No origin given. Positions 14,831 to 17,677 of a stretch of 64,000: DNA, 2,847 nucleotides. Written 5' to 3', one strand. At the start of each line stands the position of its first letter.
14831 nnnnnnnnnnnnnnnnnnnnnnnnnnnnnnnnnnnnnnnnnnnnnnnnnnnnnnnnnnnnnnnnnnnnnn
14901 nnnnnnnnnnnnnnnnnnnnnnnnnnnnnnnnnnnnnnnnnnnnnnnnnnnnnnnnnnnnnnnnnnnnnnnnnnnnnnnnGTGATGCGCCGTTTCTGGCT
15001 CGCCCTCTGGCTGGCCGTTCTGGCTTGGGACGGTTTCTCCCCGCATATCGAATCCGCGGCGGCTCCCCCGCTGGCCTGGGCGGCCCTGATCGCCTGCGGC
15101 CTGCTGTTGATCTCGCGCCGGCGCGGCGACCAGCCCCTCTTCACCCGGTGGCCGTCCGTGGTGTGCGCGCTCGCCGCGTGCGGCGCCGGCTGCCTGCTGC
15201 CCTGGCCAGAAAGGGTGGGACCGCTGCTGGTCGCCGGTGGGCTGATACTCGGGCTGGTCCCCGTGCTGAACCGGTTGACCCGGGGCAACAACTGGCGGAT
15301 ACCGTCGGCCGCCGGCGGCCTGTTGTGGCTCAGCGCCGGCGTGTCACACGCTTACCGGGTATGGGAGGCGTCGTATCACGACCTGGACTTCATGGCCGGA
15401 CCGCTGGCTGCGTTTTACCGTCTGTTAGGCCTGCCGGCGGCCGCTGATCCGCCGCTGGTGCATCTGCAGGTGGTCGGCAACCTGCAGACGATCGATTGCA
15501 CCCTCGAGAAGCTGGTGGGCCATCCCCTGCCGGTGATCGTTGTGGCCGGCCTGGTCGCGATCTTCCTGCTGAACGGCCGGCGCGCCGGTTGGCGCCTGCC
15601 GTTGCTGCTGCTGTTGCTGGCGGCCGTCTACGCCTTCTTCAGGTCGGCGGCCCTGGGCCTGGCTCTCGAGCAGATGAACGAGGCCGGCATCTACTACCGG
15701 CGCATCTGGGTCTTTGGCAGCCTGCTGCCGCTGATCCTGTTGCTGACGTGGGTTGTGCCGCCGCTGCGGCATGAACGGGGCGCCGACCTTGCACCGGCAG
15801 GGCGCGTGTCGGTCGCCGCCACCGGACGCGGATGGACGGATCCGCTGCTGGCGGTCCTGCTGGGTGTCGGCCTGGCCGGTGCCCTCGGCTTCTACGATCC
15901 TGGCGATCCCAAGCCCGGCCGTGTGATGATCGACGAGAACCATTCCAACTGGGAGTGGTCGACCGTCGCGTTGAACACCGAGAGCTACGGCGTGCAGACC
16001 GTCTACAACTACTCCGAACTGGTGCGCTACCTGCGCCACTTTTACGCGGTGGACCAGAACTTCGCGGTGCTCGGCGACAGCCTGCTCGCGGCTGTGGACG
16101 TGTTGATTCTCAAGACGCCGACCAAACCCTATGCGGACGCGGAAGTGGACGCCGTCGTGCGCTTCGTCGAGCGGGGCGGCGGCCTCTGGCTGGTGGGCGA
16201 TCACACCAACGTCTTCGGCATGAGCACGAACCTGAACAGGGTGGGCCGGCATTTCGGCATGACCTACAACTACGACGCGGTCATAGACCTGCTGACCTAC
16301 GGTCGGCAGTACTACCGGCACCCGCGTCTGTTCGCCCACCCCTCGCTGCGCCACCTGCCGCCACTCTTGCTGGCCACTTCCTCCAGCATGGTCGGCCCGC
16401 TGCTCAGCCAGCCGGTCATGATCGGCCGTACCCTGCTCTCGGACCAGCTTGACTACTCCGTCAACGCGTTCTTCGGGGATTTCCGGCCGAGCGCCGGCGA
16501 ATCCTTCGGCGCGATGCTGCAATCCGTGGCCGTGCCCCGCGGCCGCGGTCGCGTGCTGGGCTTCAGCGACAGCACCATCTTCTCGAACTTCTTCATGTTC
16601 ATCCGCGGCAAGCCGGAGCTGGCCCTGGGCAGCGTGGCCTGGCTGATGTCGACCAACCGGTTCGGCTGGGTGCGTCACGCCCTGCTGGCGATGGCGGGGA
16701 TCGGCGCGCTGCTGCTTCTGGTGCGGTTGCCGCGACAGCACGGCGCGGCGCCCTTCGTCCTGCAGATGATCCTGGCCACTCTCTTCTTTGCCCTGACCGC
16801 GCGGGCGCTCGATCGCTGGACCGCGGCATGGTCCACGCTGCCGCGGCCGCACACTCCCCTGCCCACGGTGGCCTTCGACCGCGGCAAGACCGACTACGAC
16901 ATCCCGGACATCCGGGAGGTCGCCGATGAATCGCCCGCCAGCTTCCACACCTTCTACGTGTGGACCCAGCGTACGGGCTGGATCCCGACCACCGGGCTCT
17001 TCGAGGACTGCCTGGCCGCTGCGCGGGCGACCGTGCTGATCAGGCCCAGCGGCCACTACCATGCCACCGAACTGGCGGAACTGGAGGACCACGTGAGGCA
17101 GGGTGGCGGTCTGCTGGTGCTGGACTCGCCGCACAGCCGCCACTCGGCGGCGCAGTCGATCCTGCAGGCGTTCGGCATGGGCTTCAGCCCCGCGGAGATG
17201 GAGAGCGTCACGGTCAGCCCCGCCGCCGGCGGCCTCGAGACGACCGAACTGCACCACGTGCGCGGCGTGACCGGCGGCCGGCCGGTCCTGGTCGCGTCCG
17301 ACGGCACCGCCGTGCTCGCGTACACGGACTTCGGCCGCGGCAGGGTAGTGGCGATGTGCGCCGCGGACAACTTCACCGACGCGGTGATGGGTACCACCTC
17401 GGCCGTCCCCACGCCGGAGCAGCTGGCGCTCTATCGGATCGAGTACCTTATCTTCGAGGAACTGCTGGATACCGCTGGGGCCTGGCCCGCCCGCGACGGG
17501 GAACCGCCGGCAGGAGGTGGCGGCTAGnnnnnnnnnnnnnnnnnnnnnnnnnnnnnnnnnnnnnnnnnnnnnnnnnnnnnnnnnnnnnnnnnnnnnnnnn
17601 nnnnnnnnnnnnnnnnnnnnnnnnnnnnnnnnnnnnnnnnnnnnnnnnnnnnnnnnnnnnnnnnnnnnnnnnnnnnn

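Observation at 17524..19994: Two-gene secreted operon pairing the CT-repeat protein with a PbH1 beta-helix protein, with an intergenic stem-loop and a long AT-rich leader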

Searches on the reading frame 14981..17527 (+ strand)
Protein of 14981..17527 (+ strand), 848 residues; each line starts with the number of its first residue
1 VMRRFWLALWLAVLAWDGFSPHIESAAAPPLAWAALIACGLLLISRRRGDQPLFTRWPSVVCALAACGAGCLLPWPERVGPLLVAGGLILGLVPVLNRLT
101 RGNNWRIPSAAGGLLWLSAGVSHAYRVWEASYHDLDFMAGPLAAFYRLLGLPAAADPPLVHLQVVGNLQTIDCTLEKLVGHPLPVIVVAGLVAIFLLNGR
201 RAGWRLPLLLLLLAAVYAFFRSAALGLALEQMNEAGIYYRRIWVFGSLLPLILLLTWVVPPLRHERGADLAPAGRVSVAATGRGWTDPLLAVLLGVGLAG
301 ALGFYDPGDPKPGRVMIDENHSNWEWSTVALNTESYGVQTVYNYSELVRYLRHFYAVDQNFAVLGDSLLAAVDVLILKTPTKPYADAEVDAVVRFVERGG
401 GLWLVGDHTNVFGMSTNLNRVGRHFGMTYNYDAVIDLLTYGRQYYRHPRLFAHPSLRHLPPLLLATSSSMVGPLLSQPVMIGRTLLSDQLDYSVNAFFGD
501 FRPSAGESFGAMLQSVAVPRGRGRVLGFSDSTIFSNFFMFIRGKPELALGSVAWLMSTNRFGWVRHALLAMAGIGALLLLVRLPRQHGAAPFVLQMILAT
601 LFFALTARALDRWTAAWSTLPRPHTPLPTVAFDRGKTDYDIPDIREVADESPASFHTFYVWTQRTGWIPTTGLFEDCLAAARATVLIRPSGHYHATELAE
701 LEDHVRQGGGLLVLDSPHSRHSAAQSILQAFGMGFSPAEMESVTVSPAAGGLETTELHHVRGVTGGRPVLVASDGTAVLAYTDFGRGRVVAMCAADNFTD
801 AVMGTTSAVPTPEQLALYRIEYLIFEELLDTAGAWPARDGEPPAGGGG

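Call 6: search_protein_families(library=pfam, proteins=[window:14981-17527:+], max_evalue=0.1)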
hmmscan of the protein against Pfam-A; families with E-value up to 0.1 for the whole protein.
window:14981-17527:+ (848 aa): 5 families
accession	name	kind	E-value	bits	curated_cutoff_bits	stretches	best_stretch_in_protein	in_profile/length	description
PF23355.1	IFT52_GIFT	-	1.6e-11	44.2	27.2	1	343-448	17-119/246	IFT52 GIFT domain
PF14258.12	DUF4350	-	1.5e-10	42.1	30.4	1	674-799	30-164/181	Domain of unknown function (DUF4350)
PF09822.16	ABC_transp_aux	-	1.2e-08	35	34.7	1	351-437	25-122/288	ABC-type uncharacterized transport system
PF06283.17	ThuA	-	0.0096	16.6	33.4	0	360-412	39-89/209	Trehalose utilisation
PF24157.1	DUF7408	-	0.019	15.4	27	0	696-792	54-152/174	Domain of unknown function (DUF7408)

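Call 7: search_protein_families(library=ncbifam, proteins=[window:14981-17527:+], max_evalue=0.1)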
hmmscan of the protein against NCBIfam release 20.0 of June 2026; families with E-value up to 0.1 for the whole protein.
window:14981-17527:+ (848 aa): 2 families
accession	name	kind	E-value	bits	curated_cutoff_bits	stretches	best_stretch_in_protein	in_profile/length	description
NF005505.0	PRK07118.1-4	equivalog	0.038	13.5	378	1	717-797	78-157/265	Fe-S cluster domain-containing protein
NF041836.1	rnfB_Methano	equivalog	0.075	12.5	445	0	721-798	82-158/265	Rnf electron transport complex subunit RnfB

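Call 29: search_solved_structures(query=window:14981-17527:+, max_evalue=1)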
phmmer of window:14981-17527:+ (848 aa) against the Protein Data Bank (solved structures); distinct sequences matched with E-value up to 1: 3.
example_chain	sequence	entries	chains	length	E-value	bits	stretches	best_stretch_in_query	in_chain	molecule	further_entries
5fmr_A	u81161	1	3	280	8.7e-06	27.3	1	344-449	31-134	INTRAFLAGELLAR TRANSPORT PROTEIN COMPONENT IFT52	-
8bd7_B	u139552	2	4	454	2.2e-05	26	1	344-449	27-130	Osm-6-like protein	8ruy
5fms_A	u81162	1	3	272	0.15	13.3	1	349-449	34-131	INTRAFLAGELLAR TRANSPORT PROTEIN 52 HOMOLOG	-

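Call 45: find_homologous_proteins(query=window:14981-17527:+)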
Query window:14981-17527:+ (848 aa): 99 proteins with E <= 0.001 among 8000 candidates.
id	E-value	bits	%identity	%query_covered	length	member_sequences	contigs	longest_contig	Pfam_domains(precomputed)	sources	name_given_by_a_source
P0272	0.0e+0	1767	100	92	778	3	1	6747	PF14258.13,PF09822.17,PF23355.2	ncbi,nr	ncbi:GldG family protein, partial [bacterium]|nr:GldG family protein [bacterium]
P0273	0.0e+0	1627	84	99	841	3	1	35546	PF14258.13,PF27016.1,PF09822.17,PF23355.2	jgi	-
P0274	0.0e+0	1569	80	100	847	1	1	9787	PF14258.13,PF09822.17,PF23355.2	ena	-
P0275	0.0e+0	1539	81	98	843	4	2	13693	PF14258.13,PF27016.1,PF09822.17,PF23355.2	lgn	-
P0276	0.0e+0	1536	80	98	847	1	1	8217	PF14258.13,PF09822.17,PF23355.2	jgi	jgi:hypothetical protein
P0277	0.0e+0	1046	58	98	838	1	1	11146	PF14258.13,PF06283.18,PF09822.17,PF23355.2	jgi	jgi:hypothetical protein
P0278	2.1e-296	1004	56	98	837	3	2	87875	PF14258.13,PF09822.17,PF23355.2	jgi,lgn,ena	-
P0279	1.8e-291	988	56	99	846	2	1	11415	PF14258.13,PF09822.17,PF23355.2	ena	-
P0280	7.4e-291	985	56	98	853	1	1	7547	PF14258.13,PF09822.17,PF23355.2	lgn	-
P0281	7.0e-289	979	56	99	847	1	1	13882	PF14258.13,PF09822.17,PF23355.2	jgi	jgi:hypothetical protein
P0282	1.8e-286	971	55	98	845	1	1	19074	PF14258.13,PF09822.17,PF23355.2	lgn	-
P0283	3.1e-276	937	53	98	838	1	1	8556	PF14258.13,PF06283.18,PF09822.17,PF23355.2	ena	-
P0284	3.0e-269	914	53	100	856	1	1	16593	PF14258.13,PF06283.18,PF09822.17,PF23355.2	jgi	jgi:hypothetical protein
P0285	3.4e-266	904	53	99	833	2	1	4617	PF14258.13,PF09822.17,PF23355.2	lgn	-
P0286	4.4e-264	897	54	98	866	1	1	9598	PF14258.13,PF09822.17,PF23355.2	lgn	-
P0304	3.5e-131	457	34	97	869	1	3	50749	PF14258.13,PF09822.17,PF23355.2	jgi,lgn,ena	-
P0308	3.8e-111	391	35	84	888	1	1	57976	PF14258.13,PF09822.17,PF23355.2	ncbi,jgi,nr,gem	ncbi:MAG: hypothetical protein C4524_00930 [Candidatus Zixiibacteriota bacterium]|nr:MAG: hypothetic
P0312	5.3e-103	364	34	98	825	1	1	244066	PF14258.13,PF09822.17,PF23355.2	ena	-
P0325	4.0e-77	278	35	61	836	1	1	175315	PF14258.13,PF09822.17,PF23355.2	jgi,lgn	jgi:hypothetical protein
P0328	5.8e-75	271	30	94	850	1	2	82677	PF14258.13,PF09822.17,PF23355.2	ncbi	ncbi:MAG: DUF4350 domain-containing protein [Pirellulales bacterium]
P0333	3.1e-73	265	34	62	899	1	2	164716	PF14258.13,PF09822.17,PF23355.2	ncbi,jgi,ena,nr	ncbi:MAG TPA: DUF4350 domain-containing protein [Verrucomicrobiae bacterium]|nr:DUF4350 domain-conta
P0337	5.5e-71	258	32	89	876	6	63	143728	PF14258.13,PF09822.17,PF23355.2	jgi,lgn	jgi:hypothetical protein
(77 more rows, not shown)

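Call 46: find_encoding_contigs(protein=P0308, flank=10000, max_places=1)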
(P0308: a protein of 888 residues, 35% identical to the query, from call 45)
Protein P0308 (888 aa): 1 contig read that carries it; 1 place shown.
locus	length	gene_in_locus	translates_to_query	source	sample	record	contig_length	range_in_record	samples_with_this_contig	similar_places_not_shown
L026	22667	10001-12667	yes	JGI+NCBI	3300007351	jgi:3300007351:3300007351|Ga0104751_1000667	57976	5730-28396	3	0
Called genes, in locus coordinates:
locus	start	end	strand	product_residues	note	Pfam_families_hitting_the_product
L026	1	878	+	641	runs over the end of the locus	PF02574:S-methyl_trans, PF02219:MTHFR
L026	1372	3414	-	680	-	PF01839:FG-GAP (faint), PF13517:FG-GAP_3, PF13860:FlgD_ig (faint), PF18962:Por_Secre_tail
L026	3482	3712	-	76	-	-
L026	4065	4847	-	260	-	PF25213:HVO_A0261_N (weak), PF09339:HTH_IclR, PF01614:IclR_C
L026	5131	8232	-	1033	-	PF04616:Glyco_hydro_43 (faint), PF18962:Por_Secre_tail (weak)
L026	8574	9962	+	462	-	PF18195:GatD_N, PF00710:Asparaginase, PF17763:Asparaginase_C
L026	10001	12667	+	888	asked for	PF09822:ABC_transp_aux (faint), PF23355:IFT52_GIFT (faint), PF14258:DUF4350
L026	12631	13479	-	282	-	PF00535:Glycos_transf_2 (faint), PF13641:Glyco_tranf_2_3 (faint)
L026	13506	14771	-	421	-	PF01943:Polysacc_synt, PF13440:Polysacc_synt_3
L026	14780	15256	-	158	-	PF03205:MobB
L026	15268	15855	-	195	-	-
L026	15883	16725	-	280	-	PF02593:DUF166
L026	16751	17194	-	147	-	PF12900:Pyridox_ox_2 (weak), PF01243:PNPOx_N, PF16242:Pyrid_ox_like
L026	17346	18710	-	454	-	PF04060:FeS, PF03599:CdhD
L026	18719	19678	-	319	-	PF03599:CdhD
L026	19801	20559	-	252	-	PF01656:CbiA, PF02374:ArsA_ATPase, PF10609:ParA (weak), PF13614:AAA_31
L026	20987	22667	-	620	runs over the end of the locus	PF02897:Peptidase_S9_N, PF26550:Tricorn_2nd (weak), PF26549:Tricorn_N (weak), PF26550:Tricorn_2nd, PF02129:Peptidase_S15 (weak), PF20434:BD-FAE, PF00326:Peptidase_S9, PF01738:DLH (weak), +5 more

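Call 47: find_encoding_contigs(protein=P0328, flank=10000, max_places=1)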
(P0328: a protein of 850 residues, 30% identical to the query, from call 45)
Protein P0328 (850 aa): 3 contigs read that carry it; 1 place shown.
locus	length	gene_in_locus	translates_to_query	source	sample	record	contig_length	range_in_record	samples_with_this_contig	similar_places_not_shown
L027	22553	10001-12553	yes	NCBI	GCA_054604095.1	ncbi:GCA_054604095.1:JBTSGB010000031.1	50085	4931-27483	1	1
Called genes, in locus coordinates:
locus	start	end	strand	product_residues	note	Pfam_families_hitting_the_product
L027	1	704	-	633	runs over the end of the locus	PF01566:Nramp, PF00582:Usp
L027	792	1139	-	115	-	PF05635:23S_rRNA_IVP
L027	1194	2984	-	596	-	PF00672:HAMP, PF00989:PAS, PF08448:PAS_4, PF00512:HisKA, PF13581:HATPase_c_2 (weak), PF02518:HATPase_c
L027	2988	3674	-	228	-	PF00072:Response_reg, PF23198:PDE8A_N (faint), PF00486:Trans_reg_C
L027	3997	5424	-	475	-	PF13598:DUF4139 (weak)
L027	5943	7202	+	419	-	-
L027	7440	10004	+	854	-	PF09822:ABC_transp_aux (faint), PF14258:DUF4350 (weak), PF23355:IFT52_GIFT (faint), PF14258:DUF4350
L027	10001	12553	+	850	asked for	PF09822:ABC_transp_aux (weak), PF14258:DUF4350, PF23355:IFT52_GIFT (faint)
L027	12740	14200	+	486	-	-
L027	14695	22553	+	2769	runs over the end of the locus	PF00932:LTD, PF13287:Fn3_assoc, PF13290:CHB_HEX_C_1, PF08757:CotH, PF13287:Fn3_assoc, PF13290:CHB_HEX_C_1 (weak), PF00932:LTD, PF00041:fn3 (weak), +1 more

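Call 48: find_encoding_contigs(protein=P0333, flank=10000, max_places=1)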
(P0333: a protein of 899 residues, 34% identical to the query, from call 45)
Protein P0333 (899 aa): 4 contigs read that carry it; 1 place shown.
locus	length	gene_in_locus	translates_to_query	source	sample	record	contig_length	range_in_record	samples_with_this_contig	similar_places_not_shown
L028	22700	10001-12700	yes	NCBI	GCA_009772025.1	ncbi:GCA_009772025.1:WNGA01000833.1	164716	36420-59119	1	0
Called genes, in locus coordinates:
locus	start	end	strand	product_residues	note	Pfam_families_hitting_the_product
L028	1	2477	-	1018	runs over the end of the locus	PF00069:Pkinase, PF07714:PK_Tyr_Ser-Thr, PF24885:TPR_NPHP3, PF13424:TPR_12, PF13374:TPR_10, PF13424:TPR_12, PF13374:TPR_10, PF13424:TPR_12, +22 more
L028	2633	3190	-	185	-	PF07638:Sigma70_ECF, PF08281:Sigma70_r4_2 (faint)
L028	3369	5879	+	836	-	-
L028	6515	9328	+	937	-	PF09822:ABC_transp_aux (faint), PF14258:DUF4350 (weak), PF23355:IFT52_GIFT (faint), PF14258:DUF4350 (weak)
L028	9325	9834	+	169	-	-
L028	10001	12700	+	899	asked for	PF09822:ABC_transp_aux (faint), PF14258:DUF4350 (weak), PF23355:IFT52_GIFT (faint)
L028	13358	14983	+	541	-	PF00682:HMGL-like, PF22617:HCS_D2, PF08502:LeuA_dimer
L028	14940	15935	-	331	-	PF02265:S1-P1_nuclease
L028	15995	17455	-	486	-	PF00072:Response_reg, PF00158:Sigma54_activat, PF14532:Sigma54_activ_2, PF00004:AAA (weak), PF07724:AAA_2 (faint), PF07728:AAA_5 (weak), PF25601:AAA_lid_14, PF02954:HTH_8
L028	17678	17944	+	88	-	PF14026:SCO4226-like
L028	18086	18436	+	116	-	-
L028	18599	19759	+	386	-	PF00988:CPSase_sm_chain, PF00117:GATase, PF07722:Peptidase_C26 (faint)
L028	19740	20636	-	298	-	PF01370:Epimerase, PF08338:DUF1731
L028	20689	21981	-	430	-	PF03952:Enolase_N, PF00113:Enolase_C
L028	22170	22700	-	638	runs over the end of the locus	-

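Call 49: find_encoding_contigs(protein=P0304, flank=10000, max_places=1)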
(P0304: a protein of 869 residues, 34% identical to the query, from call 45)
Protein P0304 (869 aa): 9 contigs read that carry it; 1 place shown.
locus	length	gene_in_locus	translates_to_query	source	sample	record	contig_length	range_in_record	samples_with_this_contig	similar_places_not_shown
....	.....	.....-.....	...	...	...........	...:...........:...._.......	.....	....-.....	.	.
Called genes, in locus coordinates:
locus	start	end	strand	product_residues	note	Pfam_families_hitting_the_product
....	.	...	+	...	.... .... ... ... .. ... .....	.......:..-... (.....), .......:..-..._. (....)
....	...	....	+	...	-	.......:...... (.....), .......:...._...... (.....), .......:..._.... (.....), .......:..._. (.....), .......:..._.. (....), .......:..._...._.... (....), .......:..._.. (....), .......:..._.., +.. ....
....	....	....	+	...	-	-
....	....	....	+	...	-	-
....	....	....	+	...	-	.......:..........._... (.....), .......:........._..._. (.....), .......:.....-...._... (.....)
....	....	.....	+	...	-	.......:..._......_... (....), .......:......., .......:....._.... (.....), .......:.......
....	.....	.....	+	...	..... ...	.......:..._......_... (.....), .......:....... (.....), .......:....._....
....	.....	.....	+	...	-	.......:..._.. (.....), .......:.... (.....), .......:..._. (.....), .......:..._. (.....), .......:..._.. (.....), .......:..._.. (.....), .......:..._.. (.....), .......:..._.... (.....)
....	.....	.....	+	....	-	-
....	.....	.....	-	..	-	-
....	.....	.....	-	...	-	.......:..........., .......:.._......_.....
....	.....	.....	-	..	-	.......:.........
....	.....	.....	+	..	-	-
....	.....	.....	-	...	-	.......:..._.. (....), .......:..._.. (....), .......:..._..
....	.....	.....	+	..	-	-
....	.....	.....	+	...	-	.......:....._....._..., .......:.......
